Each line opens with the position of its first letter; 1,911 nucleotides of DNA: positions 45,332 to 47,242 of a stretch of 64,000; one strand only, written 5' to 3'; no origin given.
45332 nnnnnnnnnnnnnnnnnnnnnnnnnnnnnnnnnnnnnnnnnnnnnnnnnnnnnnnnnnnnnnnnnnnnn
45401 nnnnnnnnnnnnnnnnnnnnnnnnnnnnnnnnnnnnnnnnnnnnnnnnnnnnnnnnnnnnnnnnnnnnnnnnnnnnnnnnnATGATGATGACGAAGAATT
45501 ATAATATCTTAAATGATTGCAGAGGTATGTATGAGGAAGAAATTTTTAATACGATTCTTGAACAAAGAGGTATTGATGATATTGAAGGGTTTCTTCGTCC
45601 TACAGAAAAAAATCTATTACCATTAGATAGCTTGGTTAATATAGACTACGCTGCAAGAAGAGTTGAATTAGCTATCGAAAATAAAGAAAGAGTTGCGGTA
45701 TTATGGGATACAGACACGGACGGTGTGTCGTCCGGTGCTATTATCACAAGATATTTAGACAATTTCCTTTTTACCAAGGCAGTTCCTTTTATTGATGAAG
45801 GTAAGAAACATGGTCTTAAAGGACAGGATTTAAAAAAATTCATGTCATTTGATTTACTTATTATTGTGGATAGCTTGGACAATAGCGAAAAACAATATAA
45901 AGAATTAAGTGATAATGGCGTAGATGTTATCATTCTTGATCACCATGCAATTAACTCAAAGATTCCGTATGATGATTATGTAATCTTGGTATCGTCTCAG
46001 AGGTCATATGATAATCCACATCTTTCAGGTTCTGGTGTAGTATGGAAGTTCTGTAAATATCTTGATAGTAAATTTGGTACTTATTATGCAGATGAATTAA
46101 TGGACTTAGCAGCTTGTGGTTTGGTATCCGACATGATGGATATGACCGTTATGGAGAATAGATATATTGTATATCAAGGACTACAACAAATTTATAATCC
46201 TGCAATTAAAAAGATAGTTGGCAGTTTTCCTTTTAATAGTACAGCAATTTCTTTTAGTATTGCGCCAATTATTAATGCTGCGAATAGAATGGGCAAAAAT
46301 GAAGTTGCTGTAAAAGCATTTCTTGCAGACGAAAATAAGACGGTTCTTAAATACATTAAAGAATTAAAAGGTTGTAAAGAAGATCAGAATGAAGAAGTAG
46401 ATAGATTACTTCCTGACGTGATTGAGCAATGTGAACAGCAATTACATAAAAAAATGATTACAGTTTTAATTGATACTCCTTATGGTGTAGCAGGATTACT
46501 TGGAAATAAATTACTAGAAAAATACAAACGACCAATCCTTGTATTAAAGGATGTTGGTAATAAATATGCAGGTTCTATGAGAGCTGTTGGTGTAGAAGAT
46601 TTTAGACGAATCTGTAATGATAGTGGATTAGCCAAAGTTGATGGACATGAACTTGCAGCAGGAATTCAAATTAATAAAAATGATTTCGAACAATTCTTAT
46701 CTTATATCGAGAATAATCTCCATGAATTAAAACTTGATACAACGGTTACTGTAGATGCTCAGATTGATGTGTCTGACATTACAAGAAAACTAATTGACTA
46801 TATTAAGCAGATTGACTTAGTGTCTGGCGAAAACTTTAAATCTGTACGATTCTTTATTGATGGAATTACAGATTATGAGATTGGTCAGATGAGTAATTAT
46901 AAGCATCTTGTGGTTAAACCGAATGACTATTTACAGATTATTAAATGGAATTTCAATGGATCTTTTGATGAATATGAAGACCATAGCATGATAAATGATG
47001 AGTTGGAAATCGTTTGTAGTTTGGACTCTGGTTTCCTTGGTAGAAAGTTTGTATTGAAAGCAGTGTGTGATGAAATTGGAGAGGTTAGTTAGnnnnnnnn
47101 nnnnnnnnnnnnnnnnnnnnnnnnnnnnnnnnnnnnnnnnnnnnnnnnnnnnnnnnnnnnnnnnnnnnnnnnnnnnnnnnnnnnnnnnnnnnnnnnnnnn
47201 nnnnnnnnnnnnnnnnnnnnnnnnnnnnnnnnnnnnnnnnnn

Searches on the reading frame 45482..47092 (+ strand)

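Call 9: search_protein_families(library=phrogs, proteins=[window:45482-47092:+], max_evalue=0.00001)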
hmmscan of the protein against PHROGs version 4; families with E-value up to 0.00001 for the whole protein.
window:45482-47092:+ (536 aa): 2 families
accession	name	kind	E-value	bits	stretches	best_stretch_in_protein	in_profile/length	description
phrog_2484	-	DNA, RNA and nucleotide metabolism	8.8e-113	378.8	1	16-515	10-539/564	RecJ-like ssDNA exonuclease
phrog_4771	-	other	2.9e-09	37.5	1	71-407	19-293/363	DHH phosphoesterase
